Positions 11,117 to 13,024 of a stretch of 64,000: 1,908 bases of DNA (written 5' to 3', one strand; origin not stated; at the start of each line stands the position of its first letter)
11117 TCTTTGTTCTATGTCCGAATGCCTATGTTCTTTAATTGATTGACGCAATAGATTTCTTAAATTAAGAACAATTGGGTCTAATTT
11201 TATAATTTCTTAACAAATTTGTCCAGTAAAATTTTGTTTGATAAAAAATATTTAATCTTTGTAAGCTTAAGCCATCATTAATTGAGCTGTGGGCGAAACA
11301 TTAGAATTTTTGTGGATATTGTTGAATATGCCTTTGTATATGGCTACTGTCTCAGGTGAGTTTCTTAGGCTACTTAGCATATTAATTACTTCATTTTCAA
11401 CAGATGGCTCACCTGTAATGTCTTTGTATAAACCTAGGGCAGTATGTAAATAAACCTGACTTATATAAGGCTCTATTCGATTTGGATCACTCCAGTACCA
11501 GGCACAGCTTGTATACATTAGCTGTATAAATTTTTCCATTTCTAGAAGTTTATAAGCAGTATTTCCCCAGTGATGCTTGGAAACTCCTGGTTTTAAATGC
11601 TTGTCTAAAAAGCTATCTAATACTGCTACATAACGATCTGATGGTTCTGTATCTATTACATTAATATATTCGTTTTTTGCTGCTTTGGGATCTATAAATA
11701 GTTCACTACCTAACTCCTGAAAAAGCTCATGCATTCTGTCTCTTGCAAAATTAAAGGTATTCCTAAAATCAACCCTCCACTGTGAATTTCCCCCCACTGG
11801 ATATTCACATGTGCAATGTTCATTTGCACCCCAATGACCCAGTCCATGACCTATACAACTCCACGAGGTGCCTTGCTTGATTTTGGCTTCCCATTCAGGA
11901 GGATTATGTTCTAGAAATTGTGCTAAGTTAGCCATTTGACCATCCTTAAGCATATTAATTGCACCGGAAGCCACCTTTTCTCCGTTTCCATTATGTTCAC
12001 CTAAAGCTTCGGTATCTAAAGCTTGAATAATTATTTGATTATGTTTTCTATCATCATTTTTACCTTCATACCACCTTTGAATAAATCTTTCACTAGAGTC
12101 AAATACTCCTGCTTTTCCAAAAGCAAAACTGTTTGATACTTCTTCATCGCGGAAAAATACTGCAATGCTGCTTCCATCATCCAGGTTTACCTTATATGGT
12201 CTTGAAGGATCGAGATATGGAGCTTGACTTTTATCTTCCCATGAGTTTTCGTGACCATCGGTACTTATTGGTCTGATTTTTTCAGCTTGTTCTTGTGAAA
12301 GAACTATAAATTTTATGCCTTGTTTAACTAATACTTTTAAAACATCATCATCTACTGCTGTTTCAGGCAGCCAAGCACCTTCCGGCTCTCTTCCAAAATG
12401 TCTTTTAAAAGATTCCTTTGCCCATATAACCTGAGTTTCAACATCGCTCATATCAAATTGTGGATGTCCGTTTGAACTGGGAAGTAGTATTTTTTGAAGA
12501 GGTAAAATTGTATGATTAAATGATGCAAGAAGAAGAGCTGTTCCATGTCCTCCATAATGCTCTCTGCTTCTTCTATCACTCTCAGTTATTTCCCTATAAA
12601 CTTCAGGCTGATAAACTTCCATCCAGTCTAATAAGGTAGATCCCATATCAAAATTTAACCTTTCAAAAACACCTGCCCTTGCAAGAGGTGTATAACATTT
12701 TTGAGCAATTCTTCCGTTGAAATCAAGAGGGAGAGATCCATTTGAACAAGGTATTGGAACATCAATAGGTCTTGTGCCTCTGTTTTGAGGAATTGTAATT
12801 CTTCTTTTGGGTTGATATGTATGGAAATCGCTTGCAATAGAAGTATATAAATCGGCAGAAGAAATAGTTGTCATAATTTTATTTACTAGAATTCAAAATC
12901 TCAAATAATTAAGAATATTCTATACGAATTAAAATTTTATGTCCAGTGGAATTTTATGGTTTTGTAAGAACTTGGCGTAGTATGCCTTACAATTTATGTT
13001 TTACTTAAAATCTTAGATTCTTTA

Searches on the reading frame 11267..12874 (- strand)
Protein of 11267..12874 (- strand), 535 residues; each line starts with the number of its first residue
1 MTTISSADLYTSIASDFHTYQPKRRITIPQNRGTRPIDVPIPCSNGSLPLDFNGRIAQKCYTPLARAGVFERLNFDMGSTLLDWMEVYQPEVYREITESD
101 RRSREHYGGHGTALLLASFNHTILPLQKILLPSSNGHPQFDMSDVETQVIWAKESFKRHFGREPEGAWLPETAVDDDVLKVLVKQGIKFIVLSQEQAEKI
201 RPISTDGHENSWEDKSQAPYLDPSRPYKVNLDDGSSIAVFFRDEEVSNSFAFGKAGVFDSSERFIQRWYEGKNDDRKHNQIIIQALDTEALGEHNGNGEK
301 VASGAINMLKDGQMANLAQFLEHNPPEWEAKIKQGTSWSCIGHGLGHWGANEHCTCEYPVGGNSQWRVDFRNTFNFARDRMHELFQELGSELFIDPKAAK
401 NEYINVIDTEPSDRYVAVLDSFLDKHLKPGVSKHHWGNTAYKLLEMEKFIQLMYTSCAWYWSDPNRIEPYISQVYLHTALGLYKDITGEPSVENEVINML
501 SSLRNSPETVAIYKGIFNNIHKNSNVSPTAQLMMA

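Call 94: search_protein_families(library=pfam, proteins=[window:11267-12874:-], max_evalue=0.001)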
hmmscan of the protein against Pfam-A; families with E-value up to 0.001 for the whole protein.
window:11267-12874:- (535 aa): 2 families
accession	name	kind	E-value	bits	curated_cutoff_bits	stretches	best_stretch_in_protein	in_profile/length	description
PF12055.13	DUF3536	-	4.3e-27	95.6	25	1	364-517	3-150/284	Domain of unknown function (DUF3536)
PF03065.20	Glyco_hydro_57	-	3.7e-21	76.1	21.2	1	108-300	99-254/291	Glycosyl hydrolase family 57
